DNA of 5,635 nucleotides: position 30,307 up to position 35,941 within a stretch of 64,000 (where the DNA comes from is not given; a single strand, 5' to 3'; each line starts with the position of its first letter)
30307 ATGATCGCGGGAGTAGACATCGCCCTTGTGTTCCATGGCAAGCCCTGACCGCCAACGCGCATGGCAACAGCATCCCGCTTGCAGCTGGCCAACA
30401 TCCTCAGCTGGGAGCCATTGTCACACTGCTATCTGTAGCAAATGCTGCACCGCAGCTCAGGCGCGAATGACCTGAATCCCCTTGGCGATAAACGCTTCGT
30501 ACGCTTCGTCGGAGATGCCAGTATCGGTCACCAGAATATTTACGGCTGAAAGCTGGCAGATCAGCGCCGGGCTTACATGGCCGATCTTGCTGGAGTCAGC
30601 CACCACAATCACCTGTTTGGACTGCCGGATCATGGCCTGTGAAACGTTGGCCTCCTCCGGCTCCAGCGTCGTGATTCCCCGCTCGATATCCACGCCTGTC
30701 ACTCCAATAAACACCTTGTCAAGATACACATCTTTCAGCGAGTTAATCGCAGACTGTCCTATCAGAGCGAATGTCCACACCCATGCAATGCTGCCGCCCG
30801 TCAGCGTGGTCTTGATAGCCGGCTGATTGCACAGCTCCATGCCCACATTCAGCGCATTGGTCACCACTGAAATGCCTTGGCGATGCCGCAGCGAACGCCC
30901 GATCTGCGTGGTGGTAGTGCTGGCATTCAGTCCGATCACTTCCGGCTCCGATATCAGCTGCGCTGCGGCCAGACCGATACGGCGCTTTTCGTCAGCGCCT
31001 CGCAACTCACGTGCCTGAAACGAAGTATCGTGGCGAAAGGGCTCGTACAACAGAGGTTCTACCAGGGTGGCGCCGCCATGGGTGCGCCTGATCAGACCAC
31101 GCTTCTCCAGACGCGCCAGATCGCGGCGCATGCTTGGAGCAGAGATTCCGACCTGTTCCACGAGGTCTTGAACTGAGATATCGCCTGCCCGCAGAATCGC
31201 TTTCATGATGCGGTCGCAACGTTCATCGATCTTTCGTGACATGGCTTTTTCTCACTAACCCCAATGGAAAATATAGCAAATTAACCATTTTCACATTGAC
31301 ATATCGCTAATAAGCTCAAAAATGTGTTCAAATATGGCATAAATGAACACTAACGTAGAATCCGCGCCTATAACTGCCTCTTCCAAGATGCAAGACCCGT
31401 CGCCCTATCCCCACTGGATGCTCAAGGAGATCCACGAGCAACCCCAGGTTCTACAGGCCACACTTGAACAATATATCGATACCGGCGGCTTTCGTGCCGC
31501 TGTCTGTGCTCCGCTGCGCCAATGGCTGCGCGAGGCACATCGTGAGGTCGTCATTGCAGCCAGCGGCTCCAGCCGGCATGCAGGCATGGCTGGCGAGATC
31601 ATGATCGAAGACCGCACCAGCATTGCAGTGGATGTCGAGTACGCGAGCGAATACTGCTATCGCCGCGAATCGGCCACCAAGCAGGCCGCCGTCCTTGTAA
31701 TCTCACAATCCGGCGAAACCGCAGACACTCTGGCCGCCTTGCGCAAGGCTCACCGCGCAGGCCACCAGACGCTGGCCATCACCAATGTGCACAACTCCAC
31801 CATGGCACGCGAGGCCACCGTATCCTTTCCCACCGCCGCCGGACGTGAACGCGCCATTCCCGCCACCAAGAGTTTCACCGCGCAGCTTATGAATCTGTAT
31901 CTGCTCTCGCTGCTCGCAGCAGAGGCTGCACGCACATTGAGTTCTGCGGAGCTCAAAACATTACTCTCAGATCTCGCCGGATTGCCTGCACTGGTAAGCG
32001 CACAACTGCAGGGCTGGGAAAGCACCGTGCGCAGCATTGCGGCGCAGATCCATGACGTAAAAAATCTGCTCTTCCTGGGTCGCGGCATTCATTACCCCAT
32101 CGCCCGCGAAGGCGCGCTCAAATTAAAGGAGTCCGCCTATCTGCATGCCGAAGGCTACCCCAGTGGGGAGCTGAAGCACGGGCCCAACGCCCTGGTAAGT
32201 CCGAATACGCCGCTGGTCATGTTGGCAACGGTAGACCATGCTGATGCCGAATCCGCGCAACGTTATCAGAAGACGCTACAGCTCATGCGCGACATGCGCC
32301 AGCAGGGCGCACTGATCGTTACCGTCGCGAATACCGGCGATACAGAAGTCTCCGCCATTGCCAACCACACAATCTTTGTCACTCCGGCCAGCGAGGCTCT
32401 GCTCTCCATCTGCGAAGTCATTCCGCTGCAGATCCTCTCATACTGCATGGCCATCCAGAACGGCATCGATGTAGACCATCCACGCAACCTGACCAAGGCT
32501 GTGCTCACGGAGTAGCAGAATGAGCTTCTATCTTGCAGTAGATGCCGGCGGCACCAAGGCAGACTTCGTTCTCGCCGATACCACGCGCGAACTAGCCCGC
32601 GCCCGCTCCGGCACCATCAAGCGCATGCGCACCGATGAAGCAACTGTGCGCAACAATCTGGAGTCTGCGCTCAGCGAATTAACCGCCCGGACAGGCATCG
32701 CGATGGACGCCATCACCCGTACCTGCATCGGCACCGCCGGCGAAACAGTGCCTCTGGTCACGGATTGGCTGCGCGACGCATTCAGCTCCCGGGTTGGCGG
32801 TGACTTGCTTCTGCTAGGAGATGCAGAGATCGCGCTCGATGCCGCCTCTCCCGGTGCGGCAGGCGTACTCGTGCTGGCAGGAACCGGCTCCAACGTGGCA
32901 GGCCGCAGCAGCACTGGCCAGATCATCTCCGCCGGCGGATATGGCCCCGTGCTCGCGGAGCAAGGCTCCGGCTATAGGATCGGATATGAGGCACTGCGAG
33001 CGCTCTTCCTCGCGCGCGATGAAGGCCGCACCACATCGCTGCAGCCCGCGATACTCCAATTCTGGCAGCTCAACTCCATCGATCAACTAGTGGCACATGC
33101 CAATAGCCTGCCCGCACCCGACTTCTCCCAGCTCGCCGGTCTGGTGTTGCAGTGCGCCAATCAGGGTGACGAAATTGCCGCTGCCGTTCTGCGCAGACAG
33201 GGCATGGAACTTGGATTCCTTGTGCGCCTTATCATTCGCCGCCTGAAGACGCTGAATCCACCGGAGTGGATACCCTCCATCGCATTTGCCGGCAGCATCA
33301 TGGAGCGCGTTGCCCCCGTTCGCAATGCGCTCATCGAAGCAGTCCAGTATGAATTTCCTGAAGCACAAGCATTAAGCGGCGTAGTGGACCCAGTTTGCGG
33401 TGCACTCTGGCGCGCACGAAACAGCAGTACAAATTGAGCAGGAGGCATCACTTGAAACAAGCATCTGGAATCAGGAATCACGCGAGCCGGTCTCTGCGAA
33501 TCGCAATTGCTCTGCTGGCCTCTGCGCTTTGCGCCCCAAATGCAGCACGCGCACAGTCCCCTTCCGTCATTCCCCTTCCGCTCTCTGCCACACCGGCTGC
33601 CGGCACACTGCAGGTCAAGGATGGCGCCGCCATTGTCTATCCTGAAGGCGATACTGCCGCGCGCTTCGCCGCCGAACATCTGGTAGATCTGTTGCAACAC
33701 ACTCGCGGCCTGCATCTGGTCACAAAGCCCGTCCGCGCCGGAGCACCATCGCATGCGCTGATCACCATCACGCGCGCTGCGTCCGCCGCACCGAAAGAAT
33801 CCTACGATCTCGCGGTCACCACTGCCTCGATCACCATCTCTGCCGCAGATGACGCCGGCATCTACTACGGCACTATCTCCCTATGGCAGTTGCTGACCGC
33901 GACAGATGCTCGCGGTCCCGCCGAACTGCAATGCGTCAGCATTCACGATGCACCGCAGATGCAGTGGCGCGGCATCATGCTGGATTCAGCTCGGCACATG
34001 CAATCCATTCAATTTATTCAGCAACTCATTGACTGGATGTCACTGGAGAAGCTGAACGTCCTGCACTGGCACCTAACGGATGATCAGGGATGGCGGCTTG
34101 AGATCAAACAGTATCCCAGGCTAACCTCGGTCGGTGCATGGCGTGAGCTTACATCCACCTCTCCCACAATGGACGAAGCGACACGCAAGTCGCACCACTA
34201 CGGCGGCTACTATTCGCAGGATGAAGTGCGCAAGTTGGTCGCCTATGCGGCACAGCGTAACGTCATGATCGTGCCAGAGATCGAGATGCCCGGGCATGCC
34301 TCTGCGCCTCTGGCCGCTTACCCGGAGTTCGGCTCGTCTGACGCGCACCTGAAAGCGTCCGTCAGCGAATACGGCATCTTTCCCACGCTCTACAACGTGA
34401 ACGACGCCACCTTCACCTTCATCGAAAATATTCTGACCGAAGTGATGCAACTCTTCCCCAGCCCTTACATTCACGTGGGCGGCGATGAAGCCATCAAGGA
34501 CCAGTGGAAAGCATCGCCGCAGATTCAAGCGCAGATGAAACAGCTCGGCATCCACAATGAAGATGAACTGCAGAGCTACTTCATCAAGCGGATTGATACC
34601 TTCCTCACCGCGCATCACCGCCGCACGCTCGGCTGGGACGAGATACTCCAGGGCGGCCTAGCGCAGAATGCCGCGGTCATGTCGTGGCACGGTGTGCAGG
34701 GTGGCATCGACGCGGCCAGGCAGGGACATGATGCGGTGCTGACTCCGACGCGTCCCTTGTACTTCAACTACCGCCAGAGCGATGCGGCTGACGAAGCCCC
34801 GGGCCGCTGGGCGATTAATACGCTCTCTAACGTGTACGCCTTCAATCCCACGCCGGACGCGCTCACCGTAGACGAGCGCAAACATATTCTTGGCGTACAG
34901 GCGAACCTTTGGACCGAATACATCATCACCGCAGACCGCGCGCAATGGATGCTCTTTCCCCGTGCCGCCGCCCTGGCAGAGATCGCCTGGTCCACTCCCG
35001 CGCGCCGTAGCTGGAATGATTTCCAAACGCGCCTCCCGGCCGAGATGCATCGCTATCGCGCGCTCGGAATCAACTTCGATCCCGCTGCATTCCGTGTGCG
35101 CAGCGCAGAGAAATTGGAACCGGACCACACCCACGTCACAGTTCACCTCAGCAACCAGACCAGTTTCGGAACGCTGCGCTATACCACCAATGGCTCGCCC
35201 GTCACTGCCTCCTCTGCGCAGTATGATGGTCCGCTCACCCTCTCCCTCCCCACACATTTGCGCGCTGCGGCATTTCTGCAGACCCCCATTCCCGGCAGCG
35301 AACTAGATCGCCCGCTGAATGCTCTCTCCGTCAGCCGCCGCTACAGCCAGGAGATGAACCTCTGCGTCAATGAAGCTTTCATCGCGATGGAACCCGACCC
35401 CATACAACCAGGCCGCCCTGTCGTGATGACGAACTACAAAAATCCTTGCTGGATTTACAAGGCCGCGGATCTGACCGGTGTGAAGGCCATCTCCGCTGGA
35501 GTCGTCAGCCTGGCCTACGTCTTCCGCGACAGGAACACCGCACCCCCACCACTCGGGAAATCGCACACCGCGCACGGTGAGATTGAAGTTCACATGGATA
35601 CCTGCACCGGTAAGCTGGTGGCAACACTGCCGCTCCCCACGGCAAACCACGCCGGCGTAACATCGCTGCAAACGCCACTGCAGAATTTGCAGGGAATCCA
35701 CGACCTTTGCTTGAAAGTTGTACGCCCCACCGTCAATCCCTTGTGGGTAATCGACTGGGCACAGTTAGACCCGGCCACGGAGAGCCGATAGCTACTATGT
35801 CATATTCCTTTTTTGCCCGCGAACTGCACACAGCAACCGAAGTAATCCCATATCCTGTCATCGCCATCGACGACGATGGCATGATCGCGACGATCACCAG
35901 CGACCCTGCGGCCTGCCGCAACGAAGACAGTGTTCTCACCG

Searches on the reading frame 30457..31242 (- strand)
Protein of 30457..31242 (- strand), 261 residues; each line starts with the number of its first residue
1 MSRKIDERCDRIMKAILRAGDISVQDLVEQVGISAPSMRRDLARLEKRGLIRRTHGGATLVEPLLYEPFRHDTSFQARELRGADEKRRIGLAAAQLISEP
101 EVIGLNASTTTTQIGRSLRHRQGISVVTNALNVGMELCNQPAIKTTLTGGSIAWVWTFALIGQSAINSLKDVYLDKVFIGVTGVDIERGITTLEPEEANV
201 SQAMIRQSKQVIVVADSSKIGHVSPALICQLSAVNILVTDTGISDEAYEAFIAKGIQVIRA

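Call 7: search_protein_families(library=pfam, proteins=[window:30457-31242:-], max_evalue=0.001)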
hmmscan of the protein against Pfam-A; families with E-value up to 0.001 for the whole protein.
window:30457-31242:- (261 aa): 11 families
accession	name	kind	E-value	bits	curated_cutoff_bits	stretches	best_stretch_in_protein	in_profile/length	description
PF00455.28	DeoRC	-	6.3e-45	153.4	31.8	1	83-241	3-160/160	DeoR C terminal sensor domain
PF08220.18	HTH_DeoR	-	5.2e-14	52.2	21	1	8-62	1-55/57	DeoR-like helix-turn-helix domain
PF01047.28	MarR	-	1.2e-07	32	24.6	1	12-55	8-51/59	MarR family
PF13412.12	HTH_24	-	2.8e-07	30.5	21.9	1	11-52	7-48/48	Winged helix-turn-helix DNA-binding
PF12802.13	MarR_2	-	2.9e-07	31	27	1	14-54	12-53/61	MarR family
PF00392.27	GntR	-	1.2e-06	28.5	27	1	10-61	11-64/64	Bacterial regulatory proteins, gntR family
PF01978.25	TrmB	-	0.00013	22.2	25.6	1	14-68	15-64/68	Sugar-specific transcriptional regulator TrmB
PF25213.1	HVO_A0261_N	-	0.00016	21.9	35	1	16-57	19-60/86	HVO_A0261 N-terminal domain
PF09339.16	HTH_IclR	-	0.00028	21.1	22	1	12-53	8-50/52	IclR helix-turn-helix domain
PF07848.18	PaaX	-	0.00051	20.7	24.8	0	20-58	19-60/70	PaaX-like protein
PF01022.26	HTH_5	-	0.00058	20.1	22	0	11-52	6-46/47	Bacterial regulatory protein, arsR family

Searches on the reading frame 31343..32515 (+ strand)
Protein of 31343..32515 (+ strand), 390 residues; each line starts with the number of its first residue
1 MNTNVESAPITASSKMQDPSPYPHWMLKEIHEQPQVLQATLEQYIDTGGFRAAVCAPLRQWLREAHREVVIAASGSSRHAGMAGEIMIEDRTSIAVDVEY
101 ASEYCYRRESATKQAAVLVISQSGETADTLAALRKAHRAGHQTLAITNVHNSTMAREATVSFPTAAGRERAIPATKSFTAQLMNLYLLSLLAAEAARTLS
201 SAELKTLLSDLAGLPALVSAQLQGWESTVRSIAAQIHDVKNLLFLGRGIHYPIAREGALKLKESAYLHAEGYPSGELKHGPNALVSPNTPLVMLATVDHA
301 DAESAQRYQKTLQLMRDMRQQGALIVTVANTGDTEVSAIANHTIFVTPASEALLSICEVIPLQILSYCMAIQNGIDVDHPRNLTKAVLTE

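Call 7: search_protein_families(library=pfam, proteins=[window:31343-32515:+], max_evalue=0.001)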
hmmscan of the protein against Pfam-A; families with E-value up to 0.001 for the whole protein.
window:31343-32515:+ (390 aa): 2 families
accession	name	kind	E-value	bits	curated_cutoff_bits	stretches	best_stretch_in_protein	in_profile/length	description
PF01380.27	SIS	-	2.2e-42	144.4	25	2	63-188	3-128/131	SIS domain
PF13580.11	SIS_2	-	0.00023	21.6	27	1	91-147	82-137/138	SIS domain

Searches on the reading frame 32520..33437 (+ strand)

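Call 7: search_protein_families(library=pfam, proteins=[window:32520-33437:+], max_evalue=0.001)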
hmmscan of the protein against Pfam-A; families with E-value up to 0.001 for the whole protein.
window:32520-33437:+ (305 aa): 1 family
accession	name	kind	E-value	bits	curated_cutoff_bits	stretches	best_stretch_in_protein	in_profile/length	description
PF01869.26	BcrAD_BadFG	-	1.5e-24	87.4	31.5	1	7-296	3-268/271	BadF/BadG/BcrA/BcrD ATPase family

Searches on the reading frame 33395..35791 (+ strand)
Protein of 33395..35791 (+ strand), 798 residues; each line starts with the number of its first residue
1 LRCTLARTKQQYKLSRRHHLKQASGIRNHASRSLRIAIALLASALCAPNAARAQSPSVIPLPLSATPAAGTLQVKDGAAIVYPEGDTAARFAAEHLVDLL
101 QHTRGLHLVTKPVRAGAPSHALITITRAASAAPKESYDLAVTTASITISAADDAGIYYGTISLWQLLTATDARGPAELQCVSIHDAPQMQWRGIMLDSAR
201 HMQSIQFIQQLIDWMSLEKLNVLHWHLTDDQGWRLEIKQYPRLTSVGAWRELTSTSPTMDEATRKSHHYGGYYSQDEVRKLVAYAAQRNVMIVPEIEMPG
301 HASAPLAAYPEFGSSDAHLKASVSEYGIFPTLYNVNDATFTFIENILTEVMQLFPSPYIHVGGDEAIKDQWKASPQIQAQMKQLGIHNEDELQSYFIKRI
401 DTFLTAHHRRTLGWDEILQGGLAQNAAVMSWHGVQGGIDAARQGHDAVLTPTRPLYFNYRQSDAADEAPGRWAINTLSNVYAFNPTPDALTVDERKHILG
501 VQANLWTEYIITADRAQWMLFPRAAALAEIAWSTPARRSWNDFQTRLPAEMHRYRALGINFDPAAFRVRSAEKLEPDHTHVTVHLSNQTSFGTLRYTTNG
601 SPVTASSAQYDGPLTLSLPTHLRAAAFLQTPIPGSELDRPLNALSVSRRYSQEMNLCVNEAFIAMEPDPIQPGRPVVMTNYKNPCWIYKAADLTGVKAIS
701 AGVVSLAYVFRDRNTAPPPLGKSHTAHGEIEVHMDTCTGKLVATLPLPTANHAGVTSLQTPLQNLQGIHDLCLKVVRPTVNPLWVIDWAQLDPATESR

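Call 7: search_protein_families(library=pfam, proteins=[window:33395-35791:+], max_evalue=0.001)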
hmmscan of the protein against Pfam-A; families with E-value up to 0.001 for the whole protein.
window:33395-35791:+ (798 aa): 5 families
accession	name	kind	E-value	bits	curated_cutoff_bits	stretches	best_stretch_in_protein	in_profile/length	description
PF00728.28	Glyco_hydro_20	-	1.1e-115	387.2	22.3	1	190-534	2-347/348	Glycosyl hydrolase family 20, catalytic domain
PF02838.20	Glyco_hydro_20b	-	2.8e-20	73.7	26.1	1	56-186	2-124/124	Glycosyl hydrolase family 20, domain 2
PF13290.12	CHB_HEX_C_1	-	1e-08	35.4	22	1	580-627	9-56/67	Chitobiase/beta-hexosaminidase C-terminal domain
PF13287.12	Fn3_assoc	-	7.7e-06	26.4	23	1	583-628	1-46/59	Fn3 associated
PF03422.21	CBM_6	-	0.0005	20.8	28.9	0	724-791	56-123/125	Carbohydrate binding module (family 6)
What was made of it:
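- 29103..35791 (.): Upstream flank: 290-aa unknown, DeoR, SIS, BadF/BadG-type sugar kinase, GH20 beta-hexosaminidase. Pfam (call 7).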
